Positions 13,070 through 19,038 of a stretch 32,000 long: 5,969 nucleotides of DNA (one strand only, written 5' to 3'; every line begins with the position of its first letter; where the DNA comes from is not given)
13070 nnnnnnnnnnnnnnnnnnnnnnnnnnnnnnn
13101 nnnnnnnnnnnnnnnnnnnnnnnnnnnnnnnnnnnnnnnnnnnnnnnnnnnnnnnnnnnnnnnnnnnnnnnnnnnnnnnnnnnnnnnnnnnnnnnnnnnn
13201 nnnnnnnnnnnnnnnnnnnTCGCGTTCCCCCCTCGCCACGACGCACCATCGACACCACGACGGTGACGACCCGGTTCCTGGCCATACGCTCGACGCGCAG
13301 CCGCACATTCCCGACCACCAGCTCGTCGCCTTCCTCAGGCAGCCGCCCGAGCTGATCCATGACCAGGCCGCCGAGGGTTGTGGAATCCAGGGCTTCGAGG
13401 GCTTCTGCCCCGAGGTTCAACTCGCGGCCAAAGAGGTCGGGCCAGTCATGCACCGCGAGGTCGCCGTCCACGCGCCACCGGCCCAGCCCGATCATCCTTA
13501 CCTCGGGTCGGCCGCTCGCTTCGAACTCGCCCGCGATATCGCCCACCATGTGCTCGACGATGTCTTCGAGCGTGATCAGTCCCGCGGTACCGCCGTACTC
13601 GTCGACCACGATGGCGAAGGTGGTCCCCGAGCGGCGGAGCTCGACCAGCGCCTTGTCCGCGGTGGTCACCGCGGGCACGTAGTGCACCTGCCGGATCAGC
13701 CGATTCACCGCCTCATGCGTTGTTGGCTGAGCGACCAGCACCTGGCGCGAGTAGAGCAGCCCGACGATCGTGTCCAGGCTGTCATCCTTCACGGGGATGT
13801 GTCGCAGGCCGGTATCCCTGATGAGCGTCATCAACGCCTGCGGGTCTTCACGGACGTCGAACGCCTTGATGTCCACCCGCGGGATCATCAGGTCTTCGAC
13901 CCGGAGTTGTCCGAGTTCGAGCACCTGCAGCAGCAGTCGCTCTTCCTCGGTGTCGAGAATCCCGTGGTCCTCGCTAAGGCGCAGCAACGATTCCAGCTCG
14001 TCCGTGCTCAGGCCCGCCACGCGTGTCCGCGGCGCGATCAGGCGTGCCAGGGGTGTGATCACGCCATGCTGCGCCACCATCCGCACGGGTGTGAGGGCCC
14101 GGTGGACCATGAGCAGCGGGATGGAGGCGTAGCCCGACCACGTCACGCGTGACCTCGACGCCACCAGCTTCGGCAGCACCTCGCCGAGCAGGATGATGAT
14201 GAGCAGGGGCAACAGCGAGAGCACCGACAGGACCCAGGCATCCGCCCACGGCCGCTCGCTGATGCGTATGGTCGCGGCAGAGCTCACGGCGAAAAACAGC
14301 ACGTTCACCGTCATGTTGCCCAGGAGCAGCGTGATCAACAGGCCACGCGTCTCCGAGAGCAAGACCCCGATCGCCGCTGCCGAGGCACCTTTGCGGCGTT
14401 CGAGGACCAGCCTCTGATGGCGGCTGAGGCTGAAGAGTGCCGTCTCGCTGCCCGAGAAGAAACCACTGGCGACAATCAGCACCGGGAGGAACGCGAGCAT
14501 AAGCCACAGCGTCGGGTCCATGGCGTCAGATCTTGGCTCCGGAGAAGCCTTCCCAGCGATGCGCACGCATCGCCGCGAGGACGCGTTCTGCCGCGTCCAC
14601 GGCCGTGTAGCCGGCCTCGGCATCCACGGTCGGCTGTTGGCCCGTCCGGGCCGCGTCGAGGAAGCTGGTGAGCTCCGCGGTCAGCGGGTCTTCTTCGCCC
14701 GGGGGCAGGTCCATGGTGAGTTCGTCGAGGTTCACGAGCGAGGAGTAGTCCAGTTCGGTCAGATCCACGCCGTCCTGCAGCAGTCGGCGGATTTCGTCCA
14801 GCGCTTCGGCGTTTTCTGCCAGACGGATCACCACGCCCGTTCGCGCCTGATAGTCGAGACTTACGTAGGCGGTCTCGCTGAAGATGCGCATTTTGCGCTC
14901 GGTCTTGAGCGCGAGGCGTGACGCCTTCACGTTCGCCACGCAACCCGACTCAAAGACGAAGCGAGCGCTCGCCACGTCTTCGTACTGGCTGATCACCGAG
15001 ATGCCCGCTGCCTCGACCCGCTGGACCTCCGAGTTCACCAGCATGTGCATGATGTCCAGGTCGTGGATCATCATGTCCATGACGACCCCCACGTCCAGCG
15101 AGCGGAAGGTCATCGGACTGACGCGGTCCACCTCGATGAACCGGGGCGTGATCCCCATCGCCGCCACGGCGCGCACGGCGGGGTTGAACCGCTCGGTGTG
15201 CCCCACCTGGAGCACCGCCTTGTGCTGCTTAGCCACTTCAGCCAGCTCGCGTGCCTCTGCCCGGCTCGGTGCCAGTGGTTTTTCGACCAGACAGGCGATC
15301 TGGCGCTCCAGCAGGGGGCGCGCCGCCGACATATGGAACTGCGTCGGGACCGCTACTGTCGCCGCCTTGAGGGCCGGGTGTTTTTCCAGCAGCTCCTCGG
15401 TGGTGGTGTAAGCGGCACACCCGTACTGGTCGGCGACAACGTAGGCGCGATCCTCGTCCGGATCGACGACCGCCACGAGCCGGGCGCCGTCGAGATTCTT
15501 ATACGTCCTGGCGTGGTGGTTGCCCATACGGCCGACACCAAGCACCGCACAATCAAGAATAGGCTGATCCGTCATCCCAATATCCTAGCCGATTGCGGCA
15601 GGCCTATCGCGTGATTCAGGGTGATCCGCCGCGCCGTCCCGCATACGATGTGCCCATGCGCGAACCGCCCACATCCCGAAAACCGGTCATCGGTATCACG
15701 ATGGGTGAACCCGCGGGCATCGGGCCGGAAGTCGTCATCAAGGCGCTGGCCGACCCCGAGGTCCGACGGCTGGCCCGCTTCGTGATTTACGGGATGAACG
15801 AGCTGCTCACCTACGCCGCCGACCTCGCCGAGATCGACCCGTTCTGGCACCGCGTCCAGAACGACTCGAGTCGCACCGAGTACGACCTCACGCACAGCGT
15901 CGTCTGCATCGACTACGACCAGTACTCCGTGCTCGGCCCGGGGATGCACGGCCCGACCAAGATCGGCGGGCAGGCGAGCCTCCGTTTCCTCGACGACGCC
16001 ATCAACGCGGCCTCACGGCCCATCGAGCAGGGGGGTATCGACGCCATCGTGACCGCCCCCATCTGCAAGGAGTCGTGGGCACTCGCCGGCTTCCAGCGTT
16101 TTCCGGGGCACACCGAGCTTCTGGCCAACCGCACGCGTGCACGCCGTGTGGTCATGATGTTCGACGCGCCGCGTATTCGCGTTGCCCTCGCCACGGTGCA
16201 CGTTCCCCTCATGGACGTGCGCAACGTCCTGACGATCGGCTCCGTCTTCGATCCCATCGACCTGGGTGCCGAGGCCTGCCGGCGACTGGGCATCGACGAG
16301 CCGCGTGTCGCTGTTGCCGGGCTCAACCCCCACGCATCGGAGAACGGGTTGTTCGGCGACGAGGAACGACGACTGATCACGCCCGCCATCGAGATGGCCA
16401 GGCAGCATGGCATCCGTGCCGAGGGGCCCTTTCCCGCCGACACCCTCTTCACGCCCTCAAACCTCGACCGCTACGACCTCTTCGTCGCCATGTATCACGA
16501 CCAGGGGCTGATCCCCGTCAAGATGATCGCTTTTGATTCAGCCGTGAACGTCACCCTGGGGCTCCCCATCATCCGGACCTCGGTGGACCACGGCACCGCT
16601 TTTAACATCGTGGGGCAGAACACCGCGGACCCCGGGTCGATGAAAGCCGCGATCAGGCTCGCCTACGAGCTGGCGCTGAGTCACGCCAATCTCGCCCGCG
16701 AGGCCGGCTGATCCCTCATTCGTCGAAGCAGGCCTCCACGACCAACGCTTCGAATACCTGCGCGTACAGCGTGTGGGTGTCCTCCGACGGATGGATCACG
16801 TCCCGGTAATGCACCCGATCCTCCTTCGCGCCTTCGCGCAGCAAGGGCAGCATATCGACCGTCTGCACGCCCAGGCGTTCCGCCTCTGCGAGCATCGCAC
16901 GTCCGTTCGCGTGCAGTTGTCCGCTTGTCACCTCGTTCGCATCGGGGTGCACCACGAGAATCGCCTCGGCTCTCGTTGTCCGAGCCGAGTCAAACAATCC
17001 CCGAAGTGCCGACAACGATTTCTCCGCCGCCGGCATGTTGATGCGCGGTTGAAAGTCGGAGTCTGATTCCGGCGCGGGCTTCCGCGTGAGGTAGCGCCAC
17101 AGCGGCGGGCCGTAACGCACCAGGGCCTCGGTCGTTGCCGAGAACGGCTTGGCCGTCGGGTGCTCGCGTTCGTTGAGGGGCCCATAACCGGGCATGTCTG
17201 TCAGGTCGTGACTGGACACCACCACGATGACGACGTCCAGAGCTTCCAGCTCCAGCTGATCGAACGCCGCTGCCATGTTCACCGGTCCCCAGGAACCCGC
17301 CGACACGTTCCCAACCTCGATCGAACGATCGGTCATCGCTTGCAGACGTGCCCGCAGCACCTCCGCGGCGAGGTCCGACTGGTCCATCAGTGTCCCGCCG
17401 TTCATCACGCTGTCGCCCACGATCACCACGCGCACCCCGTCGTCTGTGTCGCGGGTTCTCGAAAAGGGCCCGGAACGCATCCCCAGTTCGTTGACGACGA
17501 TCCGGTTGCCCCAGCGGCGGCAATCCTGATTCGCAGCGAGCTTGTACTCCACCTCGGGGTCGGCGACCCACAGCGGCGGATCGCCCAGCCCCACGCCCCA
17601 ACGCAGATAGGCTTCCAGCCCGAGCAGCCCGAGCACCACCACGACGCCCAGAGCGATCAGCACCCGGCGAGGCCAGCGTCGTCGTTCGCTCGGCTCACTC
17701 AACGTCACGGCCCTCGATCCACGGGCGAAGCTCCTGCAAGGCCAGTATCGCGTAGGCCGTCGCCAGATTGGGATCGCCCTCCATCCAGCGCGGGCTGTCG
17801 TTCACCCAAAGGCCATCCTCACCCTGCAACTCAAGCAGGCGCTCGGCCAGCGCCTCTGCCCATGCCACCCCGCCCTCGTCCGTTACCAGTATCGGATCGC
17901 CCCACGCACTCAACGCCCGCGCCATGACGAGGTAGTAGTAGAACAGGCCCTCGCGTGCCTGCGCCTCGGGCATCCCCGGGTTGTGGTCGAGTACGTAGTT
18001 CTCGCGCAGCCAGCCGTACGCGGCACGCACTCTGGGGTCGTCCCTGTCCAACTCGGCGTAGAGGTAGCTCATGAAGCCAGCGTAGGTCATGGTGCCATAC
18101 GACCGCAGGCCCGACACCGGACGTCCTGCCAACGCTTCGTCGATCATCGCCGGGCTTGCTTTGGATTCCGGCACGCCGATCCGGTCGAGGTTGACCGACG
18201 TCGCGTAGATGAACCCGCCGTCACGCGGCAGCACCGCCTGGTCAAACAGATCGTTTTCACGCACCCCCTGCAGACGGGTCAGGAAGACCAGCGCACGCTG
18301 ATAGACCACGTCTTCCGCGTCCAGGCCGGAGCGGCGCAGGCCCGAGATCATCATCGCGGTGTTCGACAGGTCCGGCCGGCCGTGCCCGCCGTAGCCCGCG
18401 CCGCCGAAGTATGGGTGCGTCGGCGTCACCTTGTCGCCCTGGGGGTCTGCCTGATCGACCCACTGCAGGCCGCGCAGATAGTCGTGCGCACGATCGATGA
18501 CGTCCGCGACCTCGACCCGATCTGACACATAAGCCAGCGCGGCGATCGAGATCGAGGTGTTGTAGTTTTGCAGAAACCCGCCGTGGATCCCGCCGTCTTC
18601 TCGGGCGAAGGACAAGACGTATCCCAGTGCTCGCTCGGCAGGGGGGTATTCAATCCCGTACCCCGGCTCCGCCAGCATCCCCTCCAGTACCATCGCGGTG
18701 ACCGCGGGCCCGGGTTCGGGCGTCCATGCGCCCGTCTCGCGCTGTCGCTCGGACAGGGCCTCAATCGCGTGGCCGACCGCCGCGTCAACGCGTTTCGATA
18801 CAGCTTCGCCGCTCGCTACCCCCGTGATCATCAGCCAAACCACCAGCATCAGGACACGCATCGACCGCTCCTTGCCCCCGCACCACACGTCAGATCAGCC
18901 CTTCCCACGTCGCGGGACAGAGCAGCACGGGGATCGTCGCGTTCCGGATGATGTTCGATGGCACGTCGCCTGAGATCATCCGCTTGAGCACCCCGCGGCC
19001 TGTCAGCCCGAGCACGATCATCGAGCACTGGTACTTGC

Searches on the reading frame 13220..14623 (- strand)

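Call 7: search_protein_families(library=pfam, proteins=[window:13220-14623:-], max_evalue=0.001)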
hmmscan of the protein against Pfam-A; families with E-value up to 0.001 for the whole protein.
window:13220-14623:- (468 aa): 3 families
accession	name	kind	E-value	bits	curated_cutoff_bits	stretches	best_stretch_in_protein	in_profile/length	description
PF01595.25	CNNM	-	2.8e-25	89.5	28.4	1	48-227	5-181/181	Cyclin M transmembrane N-terminal domain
PF03471.22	CorC_HlyC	-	1.3e-15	57.6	27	1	378-459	3-79/81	Transporter associated domain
PF00571.33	CBS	-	7.4e-09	36.3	24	1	311-360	7-56/57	CBS domain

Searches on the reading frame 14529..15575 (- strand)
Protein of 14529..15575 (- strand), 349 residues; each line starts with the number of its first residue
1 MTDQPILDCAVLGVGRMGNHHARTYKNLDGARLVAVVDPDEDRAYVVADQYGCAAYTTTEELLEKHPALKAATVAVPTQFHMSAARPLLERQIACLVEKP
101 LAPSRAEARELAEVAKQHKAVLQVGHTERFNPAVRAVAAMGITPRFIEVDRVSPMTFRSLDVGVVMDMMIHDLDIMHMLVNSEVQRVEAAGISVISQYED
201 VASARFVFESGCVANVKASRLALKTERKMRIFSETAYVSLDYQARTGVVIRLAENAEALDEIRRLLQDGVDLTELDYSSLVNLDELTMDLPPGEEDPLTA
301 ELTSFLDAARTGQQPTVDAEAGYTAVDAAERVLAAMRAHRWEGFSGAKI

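Call 7: search_protein_families(library=pfam, proteins=[window:14529-15575:-], max_evalue=0.001)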
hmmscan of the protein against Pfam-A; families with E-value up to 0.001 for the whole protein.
window:14529-15575:- (349 aa): 3 families
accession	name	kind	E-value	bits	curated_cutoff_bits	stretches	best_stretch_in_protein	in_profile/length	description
PF01408.29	GFO_IDH_MocA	-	4.9e-27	95.4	24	1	8-126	2-120/120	Oxidoreductase family, NAD-binding Rossmann fold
PF22725.1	GFO_IDH_MocA_C3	-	9.6e-12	45.4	27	1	159-236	40-121/124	GFO/IDH/MocA C-terminal domain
PF02894.22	GFO_IDH_MocA_C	-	2.4e-07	31.2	22.9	1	161-340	39-214/218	Oxidoreductase family, C-terminal alpha/beta domain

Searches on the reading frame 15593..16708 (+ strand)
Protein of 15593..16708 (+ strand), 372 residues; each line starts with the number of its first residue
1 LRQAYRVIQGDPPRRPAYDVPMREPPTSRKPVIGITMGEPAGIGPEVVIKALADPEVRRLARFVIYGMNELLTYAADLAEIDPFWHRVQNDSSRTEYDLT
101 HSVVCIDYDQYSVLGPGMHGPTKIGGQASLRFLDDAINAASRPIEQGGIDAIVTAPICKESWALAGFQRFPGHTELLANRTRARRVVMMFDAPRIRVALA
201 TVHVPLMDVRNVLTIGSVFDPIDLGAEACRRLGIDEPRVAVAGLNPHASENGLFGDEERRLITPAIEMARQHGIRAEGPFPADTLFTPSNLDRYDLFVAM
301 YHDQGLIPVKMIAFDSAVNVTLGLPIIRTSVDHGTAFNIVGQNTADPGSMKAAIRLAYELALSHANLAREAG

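Call 7: search_protein_families(library=pfam, proteins=[window:15593-16708:+], max_evalue=0.001)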
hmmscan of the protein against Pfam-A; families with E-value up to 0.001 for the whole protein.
window:15593-16708:+ (372 aa): 1 family
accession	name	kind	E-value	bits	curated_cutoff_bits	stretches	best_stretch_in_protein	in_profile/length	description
PF04166.17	PdxA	-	1.3e-97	327.1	27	1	61-357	3-286/286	Pyridoxal phosphate biosynthetic protein PdxA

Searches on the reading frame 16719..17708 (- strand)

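Call 7: search_protein_families(library=pfam, proteins=[window:16719-17708:-], max_evalue=0.001)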
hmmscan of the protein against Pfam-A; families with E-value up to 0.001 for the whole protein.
window:16719-17708:- (330 aa): 1 family
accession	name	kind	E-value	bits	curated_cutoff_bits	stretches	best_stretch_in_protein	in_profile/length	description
PF13472.12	Lipase_GDSL_2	-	2.3e-06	28.7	32.9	1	97-313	2-177/178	GDSL-like Lipase/Acylhydrolase family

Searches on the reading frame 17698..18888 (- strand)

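Call 8: search_protein_families(library=pfam, proteins=[window:17698-18888:-], max_evalue=0.001)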
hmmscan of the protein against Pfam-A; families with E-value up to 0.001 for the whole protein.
window:17698-18888:- (397 aa): 1 family
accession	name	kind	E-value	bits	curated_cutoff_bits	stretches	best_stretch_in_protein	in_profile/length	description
PF13243.12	SQHop_cyclase_C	-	9e-07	28.7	26.1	1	61-222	139-296/319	Squalene-hopene cyclase C-terminal domain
